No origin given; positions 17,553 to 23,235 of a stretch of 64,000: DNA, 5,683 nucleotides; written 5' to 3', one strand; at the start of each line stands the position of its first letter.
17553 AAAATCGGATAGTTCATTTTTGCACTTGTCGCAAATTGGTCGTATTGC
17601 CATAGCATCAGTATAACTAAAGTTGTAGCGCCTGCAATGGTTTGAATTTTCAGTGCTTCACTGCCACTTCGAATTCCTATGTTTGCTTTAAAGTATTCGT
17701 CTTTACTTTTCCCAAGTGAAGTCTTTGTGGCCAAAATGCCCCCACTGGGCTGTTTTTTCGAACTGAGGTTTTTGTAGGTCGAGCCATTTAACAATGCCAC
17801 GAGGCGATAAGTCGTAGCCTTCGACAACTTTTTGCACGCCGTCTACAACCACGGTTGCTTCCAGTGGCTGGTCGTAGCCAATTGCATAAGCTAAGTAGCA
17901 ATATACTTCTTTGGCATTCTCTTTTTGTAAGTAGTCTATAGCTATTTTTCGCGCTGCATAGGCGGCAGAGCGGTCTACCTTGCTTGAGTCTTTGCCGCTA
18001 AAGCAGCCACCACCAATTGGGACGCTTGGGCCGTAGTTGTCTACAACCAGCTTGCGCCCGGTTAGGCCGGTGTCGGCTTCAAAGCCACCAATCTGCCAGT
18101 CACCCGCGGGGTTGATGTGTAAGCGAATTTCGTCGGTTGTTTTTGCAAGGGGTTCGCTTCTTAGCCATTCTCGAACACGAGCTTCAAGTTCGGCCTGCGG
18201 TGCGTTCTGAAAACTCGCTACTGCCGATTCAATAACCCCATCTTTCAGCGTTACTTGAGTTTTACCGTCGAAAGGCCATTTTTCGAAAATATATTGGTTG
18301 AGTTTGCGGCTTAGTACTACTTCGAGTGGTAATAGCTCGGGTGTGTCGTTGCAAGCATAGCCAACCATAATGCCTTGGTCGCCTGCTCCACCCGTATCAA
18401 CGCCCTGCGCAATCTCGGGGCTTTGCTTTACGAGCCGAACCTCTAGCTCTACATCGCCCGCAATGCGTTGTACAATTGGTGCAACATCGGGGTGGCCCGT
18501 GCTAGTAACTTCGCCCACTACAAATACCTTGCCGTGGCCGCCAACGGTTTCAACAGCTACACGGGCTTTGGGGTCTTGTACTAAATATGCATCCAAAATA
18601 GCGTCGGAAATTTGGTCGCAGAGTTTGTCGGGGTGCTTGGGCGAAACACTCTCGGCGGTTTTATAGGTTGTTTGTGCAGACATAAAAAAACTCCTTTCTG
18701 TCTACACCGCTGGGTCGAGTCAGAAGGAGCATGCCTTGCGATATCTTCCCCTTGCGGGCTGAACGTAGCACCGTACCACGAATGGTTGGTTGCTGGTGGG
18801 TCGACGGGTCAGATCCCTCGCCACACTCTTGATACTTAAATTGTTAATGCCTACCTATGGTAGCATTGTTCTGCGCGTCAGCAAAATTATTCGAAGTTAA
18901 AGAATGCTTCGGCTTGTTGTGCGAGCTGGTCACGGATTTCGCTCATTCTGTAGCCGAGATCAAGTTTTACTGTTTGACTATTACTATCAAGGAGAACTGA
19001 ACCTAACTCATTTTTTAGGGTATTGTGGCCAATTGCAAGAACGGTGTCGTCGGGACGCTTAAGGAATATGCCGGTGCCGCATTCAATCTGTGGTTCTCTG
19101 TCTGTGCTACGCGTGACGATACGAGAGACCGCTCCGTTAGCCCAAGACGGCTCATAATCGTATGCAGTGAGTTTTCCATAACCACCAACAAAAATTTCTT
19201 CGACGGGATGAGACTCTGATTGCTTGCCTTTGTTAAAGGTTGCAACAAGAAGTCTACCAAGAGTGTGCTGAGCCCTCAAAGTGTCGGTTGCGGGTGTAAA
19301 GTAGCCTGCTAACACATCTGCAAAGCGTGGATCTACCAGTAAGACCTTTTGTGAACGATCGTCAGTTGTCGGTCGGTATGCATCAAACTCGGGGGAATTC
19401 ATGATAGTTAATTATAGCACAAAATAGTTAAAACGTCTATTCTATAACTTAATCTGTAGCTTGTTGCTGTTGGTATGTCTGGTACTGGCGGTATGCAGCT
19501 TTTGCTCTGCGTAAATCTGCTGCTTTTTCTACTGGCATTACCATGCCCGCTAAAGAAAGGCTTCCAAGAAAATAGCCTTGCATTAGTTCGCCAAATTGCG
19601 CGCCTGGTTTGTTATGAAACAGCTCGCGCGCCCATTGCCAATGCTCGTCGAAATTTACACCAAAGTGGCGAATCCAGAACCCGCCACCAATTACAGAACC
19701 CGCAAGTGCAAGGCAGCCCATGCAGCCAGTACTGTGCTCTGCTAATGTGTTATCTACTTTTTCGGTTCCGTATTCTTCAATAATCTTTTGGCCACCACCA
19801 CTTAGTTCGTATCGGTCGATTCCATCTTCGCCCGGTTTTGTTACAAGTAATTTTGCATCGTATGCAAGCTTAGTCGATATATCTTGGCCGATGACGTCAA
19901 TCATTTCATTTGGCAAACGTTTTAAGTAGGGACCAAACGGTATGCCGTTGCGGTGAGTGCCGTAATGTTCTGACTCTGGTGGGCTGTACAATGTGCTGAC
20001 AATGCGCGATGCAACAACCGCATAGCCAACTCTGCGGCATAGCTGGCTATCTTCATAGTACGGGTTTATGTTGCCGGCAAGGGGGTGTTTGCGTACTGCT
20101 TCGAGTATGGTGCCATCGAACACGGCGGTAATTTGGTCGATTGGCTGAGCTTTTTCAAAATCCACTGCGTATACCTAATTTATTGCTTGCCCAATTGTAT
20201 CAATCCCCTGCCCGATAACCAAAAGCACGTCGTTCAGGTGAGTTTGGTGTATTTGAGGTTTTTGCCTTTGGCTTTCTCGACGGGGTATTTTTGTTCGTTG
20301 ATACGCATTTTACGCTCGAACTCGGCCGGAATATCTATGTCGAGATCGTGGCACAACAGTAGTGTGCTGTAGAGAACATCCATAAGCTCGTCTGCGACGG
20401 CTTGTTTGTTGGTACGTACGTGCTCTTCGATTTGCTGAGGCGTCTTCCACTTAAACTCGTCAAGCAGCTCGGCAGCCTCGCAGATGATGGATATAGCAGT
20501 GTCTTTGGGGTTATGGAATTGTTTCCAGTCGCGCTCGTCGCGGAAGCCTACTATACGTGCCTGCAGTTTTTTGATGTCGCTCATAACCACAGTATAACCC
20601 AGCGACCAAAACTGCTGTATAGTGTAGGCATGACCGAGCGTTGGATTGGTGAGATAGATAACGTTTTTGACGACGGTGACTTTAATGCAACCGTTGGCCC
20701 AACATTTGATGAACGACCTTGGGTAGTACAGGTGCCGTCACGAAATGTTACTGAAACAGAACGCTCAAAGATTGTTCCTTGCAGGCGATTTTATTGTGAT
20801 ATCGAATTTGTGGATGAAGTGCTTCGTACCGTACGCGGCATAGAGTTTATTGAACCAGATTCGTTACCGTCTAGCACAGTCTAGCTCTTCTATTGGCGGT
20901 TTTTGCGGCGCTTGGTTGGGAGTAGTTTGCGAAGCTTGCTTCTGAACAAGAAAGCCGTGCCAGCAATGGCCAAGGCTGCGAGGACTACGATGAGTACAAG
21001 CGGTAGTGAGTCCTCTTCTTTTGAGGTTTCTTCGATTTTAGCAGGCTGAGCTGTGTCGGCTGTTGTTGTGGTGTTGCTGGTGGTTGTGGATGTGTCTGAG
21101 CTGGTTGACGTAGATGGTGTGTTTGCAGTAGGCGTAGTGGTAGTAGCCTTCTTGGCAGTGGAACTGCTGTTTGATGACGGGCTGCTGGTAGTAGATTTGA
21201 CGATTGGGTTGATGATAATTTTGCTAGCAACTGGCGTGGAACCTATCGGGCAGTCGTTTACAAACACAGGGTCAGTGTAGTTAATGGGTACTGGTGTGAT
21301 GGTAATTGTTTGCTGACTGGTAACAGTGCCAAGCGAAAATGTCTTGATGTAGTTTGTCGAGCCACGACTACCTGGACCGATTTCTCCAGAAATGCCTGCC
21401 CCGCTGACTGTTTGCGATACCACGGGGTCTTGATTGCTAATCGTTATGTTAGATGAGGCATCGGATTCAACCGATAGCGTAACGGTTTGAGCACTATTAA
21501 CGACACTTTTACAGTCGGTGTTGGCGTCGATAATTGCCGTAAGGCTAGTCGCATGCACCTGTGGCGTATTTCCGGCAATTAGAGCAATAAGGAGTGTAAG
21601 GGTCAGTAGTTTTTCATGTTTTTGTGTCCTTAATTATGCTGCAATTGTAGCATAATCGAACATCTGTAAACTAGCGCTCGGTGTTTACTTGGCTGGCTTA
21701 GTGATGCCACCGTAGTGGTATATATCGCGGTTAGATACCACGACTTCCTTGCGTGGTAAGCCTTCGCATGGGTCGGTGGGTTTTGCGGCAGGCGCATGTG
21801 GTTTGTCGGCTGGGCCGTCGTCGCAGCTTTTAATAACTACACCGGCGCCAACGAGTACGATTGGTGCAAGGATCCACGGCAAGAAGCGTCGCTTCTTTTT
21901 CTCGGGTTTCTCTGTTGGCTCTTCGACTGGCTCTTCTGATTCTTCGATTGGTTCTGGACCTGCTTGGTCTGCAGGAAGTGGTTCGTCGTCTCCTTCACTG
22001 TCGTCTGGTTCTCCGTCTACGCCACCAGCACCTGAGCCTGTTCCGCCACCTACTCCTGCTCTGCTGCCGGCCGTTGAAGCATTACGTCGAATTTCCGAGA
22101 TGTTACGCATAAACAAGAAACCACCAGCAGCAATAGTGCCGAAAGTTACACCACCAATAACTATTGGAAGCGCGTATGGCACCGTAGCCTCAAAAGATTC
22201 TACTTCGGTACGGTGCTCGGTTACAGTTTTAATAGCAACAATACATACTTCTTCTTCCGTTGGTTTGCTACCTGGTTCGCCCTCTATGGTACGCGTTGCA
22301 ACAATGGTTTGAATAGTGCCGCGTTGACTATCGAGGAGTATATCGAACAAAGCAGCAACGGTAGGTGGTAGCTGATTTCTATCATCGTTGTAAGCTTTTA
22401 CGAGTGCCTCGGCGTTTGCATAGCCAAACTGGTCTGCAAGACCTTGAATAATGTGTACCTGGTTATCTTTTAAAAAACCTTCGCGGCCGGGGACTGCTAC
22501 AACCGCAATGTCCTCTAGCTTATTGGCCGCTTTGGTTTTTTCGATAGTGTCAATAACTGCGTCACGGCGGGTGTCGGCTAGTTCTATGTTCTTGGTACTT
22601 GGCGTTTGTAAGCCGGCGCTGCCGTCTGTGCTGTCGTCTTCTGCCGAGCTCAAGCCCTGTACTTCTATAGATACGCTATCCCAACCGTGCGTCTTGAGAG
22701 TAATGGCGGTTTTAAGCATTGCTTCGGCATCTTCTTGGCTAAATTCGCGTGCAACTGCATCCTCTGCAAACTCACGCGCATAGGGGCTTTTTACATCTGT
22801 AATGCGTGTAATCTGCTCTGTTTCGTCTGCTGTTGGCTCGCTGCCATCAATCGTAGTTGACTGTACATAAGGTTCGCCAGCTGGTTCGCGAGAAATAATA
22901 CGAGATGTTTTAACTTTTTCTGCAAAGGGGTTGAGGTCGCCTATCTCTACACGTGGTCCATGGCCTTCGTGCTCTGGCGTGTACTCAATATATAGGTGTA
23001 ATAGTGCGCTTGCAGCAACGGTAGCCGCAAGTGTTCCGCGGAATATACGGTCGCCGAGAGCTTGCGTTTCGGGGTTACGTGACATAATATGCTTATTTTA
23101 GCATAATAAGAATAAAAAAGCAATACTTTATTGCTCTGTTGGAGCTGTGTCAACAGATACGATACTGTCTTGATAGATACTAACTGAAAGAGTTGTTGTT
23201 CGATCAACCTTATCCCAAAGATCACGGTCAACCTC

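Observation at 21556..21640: Signal peptide of the Ser/Thr-rich surface protein is displaced by a frameshift at an A5/T5 homopolymer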

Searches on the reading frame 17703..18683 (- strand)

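Call 23: search_protein_families(library=pfam, proteins=[window:17703-18683:-], max_evalue=0.01)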
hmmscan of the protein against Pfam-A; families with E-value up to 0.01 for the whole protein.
window:17703-18683:- (326 aa): 3 families
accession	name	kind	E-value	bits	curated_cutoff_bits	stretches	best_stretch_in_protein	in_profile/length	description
PF02773.21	S-AdoMet_synt_C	-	1.7e-39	135.4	25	1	198-326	1-138/138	S-adenosylmethionine synthetase, C-terminal domain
PF00438.25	S-AdoMet_synt_N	-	5.4e-23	81.8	33.1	1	7-78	3-74/99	S-adenosylmethionine synthetase, N-terminal domain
PF02772.21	S-AdoMet_synt_M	-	1.3e-16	61.2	29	1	99-195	3-119/120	S-adenosylmethionine synthetase, central domain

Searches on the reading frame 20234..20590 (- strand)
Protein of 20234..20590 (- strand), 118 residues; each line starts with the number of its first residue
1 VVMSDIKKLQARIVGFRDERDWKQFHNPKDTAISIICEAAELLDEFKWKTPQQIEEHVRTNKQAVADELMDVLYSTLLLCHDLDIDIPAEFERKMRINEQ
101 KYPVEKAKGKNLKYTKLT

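Call 23: search_protein_families(library=pfam, proteins=[window:20234-20590:-], max_evalue=0.01)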
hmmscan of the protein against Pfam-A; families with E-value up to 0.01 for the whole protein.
window:20234-20590:- (118 aa): 2 families
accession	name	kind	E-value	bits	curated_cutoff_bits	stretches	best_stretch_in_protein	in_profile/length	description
PF12643.12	MazG-like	-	4.6e-13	49.7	27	1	33-117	1-85/85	MazG-like family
PF01503.22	PRA-PH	-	0.00038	21.3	21.3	1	53-89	48-77/86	Phosphoribosyl-ATP pyrophosphohydrolase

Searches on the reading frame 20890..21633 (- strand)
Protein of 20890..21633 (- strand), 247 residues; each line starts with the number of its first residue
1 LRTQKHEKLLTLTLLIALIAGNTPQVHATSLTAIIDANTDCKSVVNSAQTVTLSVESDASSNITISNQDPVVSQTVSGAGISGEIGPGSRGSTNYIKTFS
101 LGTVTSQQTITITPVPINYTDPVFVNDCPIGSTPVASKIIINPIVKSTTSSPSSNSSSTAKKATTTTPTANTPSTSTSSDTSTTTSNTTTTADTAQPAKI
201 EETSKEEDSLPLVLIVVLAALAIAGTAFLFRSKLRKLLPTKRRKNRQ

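Call 6: find_encoding_contigs(protein=window:20890-21558:-, flank=3000)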
Protein window:20890-21558:- (222 aa): 2 contigs read that carry it; 1 place shown.
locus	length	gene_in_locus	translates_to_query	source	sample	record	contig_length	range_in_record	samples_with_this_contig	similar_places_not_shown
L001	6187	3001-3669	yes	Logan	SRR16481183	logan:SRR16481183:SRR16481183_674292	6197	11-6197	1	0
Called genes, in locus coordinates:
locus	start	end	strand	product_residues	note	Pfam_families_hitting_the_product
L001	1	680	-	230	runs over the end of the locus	?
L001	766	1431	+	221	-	-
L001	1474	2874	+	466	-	-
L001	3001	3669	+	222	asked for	-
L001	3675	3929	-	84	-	-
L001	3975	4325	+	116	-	PF12643:MazG-like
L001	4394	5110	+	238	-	-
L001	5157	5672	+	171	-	-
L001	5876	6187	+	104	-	?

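Call 23: search_protein_families(library=pfam, proteins=[window:20890-21633:-], max_evalue=0.01)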
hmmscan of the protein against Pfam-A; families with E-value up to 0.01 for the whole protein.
window:20890-21633:- (247 aa): 3 families
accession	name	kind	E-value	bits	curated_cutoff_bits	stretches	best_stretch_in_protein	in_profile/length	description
PF14283.11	CD1107-like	-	0.0032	17.8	26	1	159-230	78-149/158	Mobile element protein CD1107-like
PF05795.16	Plasmodium_Vir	-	0.0036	17.3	28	1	149-246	234-338/377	Plasmodium vivax Vir protein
PF15102.11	TMEM154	-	0.0079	16.5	30.3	1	158-222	7-73/153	TMEM154 protein family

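Call 37: predict_structure(alignment_id=A2)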
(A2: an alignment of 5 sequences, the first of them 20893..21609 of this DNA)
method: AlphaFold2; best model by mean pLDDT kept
length: 239 residues; sequences in the alignment: 5
mean_pLDDT: 51.7   pTM: 0.42
mean pLDDT of the five models: 51.7, 50.4, 50.3, 48.4, 44.0
residues with pLDDT >= 90: 0; 70-90: 61; 50-70: 47; < 50: 131
segments of 3 or more residues with pLDDT < 50: 1-40, 112-123, 142-207, 216-218, 234-239
pLDDT, mean of each block of 10 residues (from residue 1): 34 31 43 34 70 73 77 78 66 80 75 47 60 74 41 40 35 29 27 30 46 51 50 47
secondary structure, 60 per line:
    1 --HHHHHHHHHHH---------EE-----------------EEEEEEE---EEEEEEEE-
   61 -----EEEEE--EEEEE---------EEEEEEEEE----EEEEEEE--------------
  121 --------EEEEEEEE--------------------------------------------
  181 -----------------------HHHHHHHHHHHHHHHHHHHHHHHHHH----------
elements in order: H3-13 E42-48 E52-59 E66-70 E73-77 E87-95 E100-106 E129-136 H204-229
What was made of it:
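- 21199..21549 (-): Mature extracellular domain (residues 24-140) with two invariant Cys; predicted seven-strand beta-sandwich. AlphaFold2 pLDDT 70-80 in this part (call 37).
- On Sec-exported type I membrane surface protein: AlphaFold2 predicts helices at both ends with a beta-sandwich between them (call 37).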

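Call 38: search_protein_representatives(alignment_id=A2)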
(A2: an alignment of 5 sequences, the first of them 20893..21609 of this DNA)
Query: 5 sequences, 262 profile positions. Proteins with E-value up to 0.001 (for the whole library): 39; up to 1e-10: 32; up to 1e-30: 19. The best 39 are listed.
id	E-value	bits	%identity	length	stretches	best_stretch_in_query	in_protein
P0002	1.8e-120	417.5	-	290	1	2-262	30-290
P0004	7.9e-96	336.8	-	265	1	1-262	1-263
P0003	7.3e-92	323.8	-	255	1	1-254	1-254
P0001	2.3e-86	305.7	-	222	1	30-262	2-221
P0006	1.5e-52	194.9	-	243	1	15-247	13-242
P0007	2.1e-50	187.9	-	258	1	13-261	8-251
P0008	4.1e-45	170.5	-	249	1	6-233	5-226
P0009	2.8e-44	167.8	-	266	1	18-260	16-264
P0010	3.3e-41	157.7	-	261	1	7-249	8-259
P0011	5.7e-41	157.0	-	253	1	5-259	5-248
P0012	1.9e-38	148.7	-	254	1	9-256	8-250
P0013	1.1e-37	146.2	-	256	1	10-260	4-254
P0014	4.8e-37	144.1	-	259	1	10-259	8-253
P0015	4.3e-36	141.0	-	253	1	15-227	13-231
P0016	2.0e-35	138.8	-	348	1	11-177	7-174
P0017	6.2e-34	133.9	-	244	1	14-257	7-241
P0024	4.5e-23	98.3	-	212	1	46-249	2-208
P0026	1.8e-21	93.0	-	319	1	41-220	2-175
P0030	1.8e-12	63.5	-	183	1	65-173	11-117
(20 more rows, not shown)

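Call 41: fold_search(model_id=the predicted structure, library=pdb)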
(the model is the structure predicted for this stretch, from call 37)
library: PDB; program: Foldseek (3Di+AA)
matches with E <= 10: 956; with E <= 0.001: 1
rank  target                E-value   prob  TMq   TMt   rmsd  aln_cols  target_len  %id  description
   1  6rl0_A                9.5e-04  1.00  0.27  0.12   9.9       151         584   11  Recombinant Pseudomonas stutzeri nitrous oxide reductase, form I (released 2019-06-26)
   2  1qni_A                1.6e-03  1.00  0.24  0.11   6.0       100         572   13  Crystal Structure of Nitrous Oxide Reductase from Pseudomonas nautica, at 2.4A Resolution (released 2000-10-13)
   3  6y77_A                1.9e-03  0.99  0.27  0.12   9.9       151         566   11  Pseudomonas stutzeri nitrous oxide reductase mutant, H326A (released 2021-01-27)
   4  7aq3_A                2.0e-03  0.99  0.27  0.12   9.9       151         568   11  Pseudomonas stutzeri nitrous oxide reductase mutant, H583D (released 2021-01-13)
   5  3sbp_A                2.0e-03  0.99  0.26  0.12   9.4       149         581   11  Pseudomonas stutzeri nitrous oxide reductase, P1 crystal form (released 2011-08-10)
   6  6y6y_A                2.0e-03  0.99  0.26  0.12   9.4       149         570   12  Pseudomonas stutzeri nitrous oxide reductase mutant, H129A (released 2021-01-27)
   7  7aq4_A                2.1e-03  0.99  0.27  0.12   9.9       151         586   11  Pseudomonas stutzeri nitrous oxide reductase mutant, H583E (released 2021-01-13)
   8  3sbp_D                2.1e-03  0.99  0.27  0.12   9.4       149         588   11  Pseudomonas stutzeri nitrous oxide reductase, P1 crystal form (released 2011-08-10)
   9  7aqa_A                2.1e-03  0.99  0.26  0.12  10.0       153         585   12  Pseudomonas stutzeri nitrous oxide reductase mutant, H382A (released 2021-01-27)
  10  1fwx_A                2.1e-03  0.99  0.27  0.12   9.5       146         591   10  CRYSTAL STRUCTURE OF NITROUS OXIDE REDUCTASE FROM P. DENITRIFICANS (released 2001-09-25)
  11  6rl0_C                2.3e-03  1.00  0.26  0.12   6.2       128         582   11  Recombinant Pseudomonas stutzeri nitrous oxide reductase, form I (released 2019-06-26)
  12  7aq5_A                2.3e-03  0.99  0.26  0.12   9.9       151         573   12  Pseudomonas stutzeri nitrous oxide reductase mutant, H583N (released 2021-01-13)
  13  1fwx_D                2.6e-03  1.00  0.27  0.12   6.2       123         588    9  CRYSTAL STRUCTURE OF NITROUS OXIDE REDUCTASE FROM P. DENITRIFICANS (released 2001-09-25)
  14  3sbp_G                2.6e-03  0.99  0.26  0.12   9.4       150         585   12  Pseudomonas stutzeri nitrous oxide reductase, P1 crystal form (released 2011-08-10)
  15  1fwx_B                2.6e-03  0.99  0.26  0.12   9.5       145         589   10  CRYSTAL STRUCTURE OF NITROUS OXIDE REDUCTASE FROM P. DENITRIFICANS (released 2001-09-25)
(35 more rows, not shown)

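Call 43: find_encoding_contigs(protein=P0024, flank=1500, max_places=3)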
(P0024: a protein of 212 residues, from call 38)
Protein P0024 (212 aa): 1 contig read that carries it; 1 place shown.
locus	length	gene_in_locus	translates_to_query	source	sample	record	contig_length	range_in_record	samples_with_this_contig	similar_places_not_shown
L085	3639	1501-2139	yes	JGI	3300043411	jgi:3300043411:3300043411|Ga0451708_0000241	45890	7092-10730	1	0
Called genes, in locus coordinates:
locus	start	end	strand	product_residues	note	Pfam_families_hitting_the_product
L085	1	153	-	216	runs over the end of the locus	PF00027:cNMP_binding, PF13545:HTH_Crp_2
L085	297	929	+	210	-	PF14470:bPH_3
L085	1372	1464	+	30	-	-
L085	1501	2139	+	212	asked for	-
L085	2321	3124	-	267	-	PF01553:Acyltransferase (weak)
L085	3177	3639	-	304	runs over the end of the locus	PF19656:DUF6159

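Call 44: find_encoding_contigs(protein=P0026, flank=1500, max_places=3)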
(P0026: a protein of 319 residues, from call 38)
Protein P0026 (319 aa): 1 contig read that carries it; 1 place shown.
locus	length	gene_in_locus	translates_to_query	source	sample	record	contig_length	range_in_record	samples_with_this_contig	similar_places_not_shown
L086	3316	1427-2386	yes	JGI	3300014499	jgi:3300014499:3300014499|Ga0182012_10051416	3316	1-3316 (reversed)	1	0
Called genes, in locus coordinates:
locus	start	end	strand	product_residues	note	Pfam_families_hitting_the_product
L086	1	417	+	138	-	?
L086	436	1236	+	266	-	PF01975:SurE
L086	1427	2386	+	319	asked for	PF17936:Big_6 (faint), PF19077:Big_13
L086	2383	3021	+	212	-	PF00300:His_Phos_1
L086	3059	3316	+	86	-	?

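Call 47: find_encoding_contigs(protein=P0017, flank=3000, max_places=4)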
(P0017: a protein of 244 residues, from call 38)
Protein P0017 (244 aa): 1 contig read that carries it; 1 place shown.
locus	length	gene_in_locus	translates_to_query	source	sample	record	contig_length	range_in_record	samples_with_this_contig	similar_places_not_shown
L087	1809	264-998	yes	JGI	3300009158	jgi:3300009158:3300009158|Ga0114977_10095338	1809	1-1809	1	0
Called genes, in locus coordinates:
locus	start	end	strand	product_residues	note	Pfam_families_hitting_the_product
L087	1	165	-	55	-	?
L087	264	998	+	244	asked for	-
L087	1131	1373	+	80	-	PF02604:PhdYeFM_antitox (weak)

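Call 48: find_encoding_contigs(protein=P0030, flank=1500, max_places=3)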
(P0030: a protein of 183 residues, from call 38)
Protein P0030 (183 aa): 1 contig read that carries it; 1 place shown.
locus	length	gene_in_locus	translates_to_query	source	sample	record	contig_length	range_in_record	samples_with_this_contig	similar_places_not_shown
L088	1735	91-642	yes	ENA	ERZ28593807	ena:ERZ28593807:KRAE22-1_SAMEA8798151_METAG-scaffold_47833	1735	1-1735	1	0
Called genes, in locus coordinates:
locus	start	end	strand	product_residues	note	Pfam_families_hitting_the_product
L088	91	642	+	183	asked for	-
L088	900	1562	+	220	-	PF01583:APS_kinase (weak), PF08433:KTI12, PF13238:AAA_18, PF13671:AAA_33, PF13207:AAA_17 (faint)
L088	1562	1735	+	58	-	?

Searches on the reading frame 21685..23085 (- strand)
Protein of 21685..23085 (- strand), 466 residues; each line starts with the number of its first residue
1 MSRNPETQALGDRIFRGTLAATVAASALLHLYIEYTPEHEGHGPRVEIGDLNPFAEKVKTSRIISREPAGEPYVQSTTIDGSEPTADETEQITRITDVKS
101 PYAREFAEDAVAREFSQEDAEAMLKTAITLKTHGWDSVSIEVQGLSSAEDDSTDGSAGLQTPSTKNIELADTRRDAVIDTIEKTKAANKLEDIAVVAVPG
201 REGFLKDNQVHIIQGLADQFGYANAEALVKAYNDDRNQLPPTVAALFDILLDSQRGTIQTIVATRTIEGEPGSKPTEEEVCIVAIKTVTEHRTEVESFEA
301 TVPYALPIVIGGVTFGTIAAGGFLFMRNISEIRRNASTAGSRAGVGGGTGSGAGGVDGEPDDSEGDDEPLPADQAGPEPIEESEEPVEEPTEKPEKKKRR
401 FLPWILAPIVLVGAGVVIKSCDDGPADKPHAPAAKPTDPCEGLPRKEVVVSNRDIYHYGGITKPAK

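Call 12: find_encoding_contigs(protein=window:21685-23085:-, flank=3000, max_places=10)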
Protein window:21685-23085:- (466 aa): no gene with exactly this product is on record in the collection.
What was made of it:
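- Tried and rejected: It is not on record (call 12).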

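Call 23: search_protein_families(library=pfam, proteins=[window:21685-23085:-], max_evalue=0.01)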
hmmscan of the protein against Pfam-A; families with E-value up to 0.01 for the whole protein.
window:21685-23085:- (466 aa): 0 families
